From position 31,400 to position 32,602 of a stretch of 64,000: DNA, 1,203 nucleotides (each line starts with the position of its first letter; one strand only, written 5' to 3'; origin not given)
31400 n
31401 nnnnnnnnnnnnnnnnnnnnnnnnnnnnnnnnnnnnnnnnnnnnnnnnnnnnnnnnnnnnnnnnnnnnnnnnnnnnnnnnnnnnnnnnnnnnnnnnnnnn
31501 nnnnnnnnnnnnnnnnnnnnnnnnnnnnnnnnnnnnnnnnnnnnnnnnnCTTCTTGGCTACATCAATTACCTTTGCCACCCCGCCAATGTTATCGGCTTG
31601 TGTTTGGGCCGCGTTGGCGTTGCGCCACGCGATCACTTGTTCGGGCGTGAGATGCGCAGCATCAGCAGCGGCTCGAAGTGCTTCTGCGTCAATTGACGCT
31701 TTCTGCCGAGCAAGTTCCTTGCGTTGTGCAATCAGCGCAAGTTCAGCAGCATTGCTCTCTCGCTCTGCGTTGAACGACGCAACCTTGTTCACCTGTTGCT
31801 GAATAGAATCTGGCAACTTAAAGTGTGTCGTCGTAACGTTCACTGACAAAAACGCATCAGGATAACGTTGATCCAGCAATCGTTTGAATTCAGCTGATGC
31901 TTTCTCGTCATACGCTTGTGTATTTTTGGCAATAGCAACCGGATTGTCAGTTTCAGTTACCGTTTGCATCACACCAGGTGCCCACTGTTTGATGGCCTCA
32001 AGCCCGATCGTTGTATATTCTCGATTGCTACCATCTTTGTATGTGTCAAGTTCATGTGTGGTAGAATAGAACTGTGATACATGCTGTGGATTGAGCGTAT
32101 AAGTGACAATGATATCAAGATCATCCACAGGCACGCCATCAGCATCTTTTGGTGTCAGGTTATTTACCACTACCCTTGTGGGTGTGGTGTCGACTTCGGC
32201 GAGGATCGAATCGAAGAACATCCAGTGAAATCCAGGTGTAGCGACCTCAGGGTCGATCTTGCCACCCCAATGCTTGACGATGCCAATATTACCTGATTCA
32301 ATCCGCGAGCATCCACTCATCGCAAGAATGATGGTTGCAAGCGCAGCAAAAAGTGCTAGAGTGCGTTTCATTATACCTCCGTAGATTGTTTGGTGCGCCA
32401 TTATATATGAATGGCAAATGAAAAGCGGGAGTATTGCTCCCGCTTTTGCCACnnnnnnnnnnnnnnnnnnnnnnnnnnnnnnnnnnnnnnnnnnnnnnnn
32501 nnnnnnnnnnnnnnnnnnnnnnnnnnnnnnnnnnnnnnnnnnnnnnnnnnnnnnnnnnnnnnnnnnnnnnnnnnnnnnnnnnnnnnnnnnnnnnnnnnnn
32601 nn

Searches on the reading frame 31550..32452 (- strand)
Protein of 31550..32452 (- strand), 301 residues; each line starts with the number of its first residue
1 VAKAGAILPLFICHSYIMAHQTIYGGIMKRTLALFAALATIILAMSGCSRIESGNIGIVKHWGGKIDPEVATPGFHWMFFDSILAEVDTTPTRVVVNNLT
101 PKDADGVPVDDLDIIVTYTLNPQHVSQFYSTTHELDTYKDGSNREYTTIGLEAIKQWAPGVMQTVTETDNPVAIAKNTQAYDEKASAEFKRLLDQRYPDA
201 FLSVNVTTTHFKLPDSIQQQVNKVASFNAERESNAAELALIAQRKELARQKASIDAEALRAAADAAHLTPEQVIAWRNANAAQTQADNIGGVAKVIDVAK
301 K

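Call 22: search_protein_families(library=phrogs, proteins=[window:31550-32452:-], max_evalue=0.001)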
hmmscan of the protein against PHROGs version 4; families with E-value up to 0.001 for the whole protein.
window:31550-32452:- (301 aa): 1 family
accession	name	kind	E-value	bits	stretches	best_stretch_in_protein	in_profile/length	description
phrog_200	-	other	1.1e-23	85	1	26-284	79-340/379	lipoprotein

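Call 23: search_protein_families(library=pfam, proteins=[window:31550-32452:-], max_evalue=0.001)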
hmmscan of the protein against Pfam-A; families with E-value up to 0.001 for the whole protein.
window:31550-32452:- (301 aa): 1 family
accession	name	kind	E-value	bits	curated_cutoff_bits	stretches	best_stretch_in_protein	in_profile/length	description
PF01145.31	Band_7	-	4.9e-08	33.7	23.6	1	50-238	2-166/176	SPFH domain / Band 7 family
